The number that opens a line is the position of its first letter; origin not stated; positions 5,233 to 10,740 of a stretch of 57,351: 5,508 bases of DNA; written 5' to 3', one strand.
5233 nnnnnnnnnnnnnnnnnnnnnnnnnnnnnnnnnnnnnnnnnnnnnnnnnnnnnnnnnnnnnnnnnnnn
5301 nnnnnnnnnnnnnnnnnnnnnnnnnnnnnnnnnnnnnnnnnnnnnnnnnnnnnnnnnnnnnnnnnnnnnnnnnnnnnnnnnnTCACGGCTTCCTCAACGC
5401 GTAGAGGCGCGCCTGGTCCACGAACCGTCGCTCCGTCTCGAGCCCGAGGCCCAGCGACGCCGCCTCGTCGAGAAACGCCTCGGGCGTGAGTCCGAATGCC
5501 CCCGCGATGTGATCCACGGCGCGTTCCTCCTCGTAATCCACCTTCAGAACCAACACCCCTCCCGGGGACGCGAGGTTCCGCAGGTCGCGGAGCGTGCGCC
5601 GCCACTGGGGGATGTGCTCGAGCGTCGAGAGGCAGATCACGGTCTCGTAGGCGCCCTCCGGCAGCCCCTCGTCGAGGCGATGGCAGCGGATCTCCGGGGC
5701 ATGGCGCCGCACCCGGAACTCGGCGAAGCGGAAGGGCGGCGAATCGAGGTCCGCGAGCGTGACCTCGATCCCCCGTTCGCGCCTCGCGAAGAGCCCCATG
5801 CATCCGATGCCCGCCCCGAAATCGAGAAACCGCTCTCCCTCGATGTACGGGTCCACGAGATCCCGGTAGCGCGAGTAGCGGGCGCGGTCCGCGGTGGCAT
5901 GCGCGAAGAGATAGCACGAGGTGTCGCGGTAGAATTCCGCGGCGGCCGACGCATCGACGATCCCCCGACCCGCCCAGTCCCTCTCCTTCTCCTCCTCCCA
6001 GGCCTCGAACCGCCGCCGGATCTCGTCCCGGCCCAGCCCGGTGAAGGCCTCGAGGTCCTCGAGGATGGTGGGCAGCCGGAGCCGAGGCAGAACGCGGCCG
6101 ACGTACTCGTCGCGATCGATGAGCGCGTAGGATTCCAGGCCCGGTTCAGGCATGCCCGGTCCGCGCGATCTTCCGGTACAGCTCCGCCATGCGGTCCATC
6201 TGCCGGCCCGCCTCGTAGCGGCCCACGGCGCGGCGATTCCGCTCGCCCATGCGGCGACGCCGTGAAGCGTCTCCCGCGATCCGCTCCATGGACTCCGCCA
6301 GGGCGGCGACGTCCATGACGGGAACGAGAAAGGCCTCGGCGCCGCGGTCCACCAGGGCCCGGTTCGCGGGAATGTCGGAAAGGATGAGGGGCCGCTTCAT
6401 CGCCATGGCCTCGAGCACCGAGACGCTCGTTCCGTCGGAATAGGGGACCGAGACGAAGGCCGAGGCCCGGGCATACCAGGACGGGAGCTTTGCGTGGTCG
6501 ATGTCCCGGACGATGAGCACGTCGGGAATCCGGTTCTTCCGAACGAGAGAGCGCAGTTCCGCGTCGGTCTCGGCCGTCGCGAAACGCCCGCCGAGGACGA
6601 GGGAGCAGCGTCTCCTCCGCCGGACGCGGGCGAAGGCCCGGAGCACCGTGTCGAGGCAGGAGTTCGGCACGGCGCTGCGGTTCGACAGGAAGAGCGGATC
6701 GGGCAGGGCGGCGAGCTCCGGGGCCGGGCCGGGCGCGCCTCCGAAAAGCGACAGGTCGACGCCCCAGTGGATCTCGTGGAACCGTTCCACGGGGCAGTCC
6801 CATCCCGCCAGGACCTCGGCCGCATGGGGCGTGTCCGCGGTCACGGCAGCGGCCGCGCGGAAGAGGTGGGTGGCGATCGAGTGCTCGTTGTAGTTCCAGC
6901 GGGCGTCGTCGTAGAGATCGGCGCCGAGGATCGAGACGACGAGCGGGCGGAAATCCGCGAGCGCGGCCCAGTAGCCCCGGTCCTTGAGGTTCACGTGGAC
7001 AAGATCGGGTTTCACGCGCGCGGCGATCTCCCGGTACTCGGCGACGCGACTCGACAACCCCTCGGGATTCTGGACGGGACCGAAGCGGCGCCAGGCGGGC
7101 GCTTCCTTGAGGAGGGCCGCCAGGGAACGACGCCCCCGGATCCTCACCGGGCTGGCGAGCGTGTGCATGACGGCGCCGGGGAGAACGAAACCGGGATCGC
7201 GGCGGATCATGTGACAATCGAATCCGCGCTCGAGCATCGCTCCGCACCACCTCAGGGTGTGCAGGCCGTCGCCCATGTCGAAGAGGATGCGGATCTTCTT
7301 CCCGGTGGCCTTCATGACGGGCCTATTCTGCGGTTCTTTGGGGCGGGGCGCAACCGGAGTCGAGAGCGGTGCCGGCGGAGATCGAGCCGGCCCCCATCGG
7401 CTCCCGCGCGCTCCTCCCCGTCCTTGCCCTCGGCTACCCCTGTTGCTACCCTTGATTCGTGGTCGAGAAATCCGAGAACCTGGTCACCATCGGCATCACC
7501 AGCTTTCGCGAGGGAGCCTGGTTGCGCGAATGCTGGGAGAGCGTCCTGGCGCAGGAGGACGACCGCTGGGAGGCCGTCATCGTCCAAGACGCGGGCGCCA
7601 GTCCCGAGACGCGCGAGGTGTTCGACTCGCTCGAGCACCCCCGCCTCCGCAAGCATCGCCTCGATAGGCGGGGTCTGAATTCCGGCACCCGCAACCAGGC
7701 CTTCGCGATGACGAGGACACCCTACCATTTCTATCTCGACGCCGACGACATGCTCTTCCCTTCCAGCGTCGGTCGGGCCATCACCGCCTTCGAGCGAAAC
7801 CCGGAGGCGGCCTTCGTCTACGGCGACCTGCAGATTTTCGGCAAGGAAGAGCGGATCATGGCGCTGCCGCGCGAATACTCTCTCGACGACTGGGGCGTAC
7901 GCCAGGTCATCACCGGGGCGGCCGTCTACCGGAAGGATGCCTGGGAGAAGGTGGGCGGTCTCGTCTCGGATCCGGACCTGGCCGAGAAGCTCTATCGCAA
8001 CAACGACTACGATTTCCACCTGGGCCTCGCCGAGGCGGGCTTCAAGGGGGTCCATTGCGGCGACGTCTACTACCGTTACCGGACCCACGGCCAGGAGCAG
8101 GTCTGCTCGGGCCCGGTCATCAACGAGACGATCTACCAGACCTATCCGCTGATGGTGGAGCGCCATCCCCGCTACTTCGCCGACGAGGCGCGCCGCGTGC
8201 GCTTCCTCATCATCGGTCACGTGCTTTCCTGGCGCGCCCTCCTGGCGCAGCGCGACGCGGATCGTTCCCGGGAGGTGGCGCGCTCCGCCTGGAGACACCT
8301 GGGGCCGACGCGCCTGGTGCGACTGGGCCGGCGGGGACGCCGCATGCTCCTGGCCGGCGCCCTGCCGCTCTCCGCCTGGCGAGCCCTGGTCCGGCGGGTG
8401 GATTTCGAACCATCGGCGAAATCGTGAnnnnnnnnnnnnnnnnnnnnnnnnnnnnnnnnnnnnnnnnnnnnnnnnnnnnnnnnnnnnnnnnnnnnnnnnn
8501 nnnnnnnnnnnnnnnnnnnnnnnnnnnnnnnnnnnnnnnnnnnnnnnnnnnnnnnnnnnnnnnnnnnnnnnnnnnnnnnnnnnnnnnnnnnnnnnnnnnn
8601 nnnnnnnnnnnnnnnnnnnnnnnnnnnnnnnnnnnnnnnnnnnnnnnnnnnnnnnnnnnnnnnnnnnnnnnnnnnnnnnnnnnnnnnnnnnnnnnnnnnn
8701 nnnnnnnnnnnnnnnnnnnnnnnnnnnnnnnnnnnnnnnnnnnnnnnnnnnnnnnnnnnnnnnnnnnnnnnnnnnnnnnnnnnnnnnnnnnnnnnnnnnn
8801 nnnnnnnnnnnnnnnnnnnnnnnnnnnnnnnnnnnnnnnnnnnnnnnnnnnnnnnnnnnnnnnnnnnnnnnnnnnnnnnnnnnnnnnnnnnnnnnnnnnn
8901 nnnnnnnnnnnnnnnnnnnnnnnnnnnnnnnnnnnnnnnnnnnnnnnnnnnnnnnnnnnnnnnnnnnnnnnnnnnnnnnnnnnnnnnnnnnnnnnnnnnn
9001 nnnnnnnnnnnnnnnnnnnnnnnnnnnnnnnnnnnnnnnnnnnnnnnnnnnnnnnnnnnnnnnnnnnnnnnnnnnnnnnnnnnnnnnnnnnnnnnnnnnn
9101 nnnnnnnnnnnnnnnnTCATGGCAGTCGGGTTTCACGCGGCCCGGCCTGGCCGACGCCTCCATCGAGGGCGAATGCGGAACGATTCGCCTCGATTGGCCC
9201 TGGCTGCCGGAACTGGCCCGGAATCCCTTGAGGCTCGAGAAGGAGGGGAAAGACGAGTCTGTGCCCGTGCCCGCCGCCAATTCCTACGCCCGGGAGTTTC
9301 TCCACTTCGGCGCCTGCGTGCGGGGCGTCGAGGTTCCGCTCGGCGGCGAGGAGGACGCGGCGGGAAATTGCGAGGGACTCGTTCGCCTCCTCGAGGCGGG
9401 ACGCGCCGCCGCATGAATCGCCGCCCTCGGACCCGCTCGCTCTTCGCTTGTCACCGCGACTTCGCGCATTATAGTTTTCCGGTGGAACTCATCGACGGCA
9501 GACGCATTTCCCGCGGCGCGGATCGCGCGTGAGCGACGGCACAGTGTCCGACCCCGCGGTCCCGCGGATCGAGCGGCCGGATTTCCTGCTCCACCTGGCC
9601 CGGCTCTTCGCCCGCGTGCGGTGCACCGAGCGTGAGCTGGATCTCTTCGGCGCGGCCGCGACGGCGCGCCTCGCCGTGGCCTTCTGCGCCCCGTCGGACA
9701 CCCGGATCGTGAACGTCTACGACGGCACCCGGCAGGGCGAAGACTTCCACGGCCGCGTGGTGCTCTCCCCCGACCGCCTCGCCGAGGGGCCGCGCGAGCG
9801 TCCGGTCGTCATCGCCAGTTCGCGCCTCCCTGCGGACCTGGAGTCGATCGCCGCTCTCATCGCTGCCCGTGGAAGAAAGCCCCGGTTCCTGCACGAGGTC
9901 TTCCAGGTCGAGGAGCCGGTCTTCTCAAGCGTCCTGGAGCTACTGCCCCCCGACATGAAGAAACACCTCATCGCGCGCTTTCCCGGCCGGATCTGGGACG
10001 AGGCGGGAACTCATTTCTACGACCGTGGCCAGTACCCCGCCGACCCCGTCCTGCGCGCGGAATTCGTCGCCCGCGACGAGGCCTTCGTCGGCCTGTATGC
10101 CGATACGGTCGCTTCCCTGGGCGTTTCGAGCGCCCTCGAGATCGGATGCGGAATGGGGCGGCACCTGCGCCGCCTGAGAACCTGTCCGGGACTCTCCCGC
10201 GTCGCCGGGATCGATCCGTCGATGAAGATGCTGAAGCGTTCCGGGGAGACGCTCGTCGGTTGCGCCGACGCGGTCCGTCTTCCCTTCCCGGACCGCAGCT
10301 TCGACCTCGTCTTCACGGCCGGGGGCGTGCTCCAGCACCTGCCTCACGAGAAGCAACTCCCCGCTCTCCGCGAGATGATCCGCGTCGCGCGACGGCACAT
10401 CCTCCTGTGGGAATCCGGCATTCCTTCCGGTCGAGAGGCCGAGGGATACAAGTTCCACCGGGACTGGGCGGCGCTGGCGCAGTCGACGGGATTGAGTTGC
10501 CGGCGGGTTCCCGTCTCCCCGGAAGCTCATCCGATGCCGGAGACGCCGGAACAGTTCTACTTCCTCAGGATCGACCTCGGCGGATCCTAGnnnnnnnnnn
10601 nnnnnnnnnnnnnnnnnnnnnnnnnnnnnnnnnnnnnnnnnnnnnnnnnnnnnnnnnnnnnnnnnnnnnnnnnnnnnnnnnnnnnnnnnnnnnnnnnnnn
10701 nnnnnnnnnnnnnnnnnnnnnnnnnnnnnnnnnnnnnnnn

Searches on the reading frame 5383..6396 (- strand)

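Call 42: search_protein_families(library=pfam, proteins=[window:5383-6396:-], max_evalue=0.001)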
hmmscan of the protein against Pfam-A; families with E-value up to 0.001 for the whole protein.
window:5383-6396:- (337 aa): 4 families
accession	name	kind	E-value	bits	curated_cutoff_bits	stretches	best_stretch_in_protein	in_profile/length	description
PF13489.12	Methyltransf_23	-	6.7e-12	45.9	27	1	175-287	7-119/164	Methyltransferase domain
PF08242.18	Methyltransf_12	-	7e-11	43.2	30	1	191-282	1-98/98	Methyltransferase domain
PF08241.18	Methyltransf_11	-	4.9e-08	33.9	21.2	1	191-284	1-95/95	Methyltransferase domain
PF13649.12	Methyltransf_25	-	1e-06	29.8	27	1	191-280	2-97/97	Methyltransferase domain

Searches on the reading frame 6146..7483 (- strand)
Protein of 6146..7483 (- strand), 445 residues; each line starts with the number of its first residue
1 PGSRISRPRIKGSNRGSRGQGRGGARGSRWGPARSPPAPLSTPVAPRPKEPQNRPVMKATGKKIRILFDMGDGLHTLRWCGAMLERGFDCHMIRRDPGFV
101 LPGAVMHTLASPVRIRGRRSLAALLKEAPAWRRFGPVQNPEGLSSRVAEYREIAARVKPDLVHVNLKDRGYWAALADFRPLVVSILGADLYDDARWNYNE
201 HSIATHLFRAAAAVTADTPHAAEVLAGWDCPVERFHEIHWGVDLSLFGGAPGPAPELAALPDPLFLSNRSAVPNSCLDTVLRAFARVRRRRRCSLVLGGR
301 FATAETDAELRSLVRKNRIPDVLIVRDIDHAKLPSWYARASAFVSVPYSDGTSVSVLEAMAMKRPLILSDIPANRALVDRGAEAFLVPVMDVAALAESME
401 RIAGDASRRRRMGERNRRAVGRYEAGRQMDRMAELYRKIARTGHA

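Call 42: search_protein_families(library=pfam, proteins=[window:6146-7483:-], max_evalue=0.001)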
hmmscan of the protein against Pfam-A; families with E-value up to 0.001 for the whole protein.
window:6146-7483:- (445 aa): 5 families
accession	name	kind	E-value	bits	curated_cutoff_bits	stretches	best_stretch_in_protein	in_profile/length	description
PF13692.12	Glyco_trans_1_4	-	4.7e-19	69.5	27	1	274-404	13-141/142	Glycosyl transferases group 1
PF00534.26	Glycos_transf_1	-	6.1e-17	62.1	26.4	1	262-418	15-171/172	Glycosyl transferases group 1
PF13477.12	Glyco_trans_4_2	-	6.4e-09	36.5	23.4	1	70-217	7-138/139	Glycosyl transferase 4-like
PF13439.12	Glyco_transf_4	-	4.4e-08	33.8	28.5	1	75-245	7-169/170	Glycosyltransferase Family 4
PF13524.12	Glyco_trans_1_2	-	0.00018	21.9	25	1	321-423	28-133/144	Glycosyl transferase-like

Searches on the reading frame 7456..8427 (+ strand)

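Call 42: search_protein_families(library=pfam, proteins=[window:7456-8427:+], max_evalue=0.001)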
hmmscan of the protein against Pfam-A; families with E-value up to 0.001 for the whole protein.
window:7456-8427:+ (323 aa): 1 family
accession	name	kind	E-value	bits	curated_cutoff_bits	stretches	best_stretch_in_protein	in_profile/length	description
PF00535.33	Glycos_transf_2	-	7.3e-19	68.7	23.3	1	12-162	2-163/168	Glycosyl transferase family 2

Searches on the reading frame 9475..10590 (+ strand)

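Call 42: search_protein_families(library=pfam, proteins=[window:9475-10590:+], max_evalue=0.001)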
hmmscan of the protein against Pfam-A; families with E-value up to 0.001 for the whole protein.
window:9475-10590:+ (371 aa): 4 families
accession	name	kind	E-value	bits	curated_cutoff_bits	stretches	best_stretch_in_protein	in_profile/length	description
PF13649.12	Methyltransf_25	-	3e-15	57.1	27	1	221-306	2-94/97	Methyltransferase domain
PF08241.18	Methyltransf_11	-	2.9e-14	53.9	21.2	1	221-307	1-89/95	Methyltransferase domain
PF08242.18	Methyltransf_12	-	6.5e-08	33.6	30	1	221-304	1-91/98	Methyltransferase domain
PF13847.12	Methyltransf_31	-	0.00043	20.4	27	0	220-306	7-102/145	Methyltransferase domain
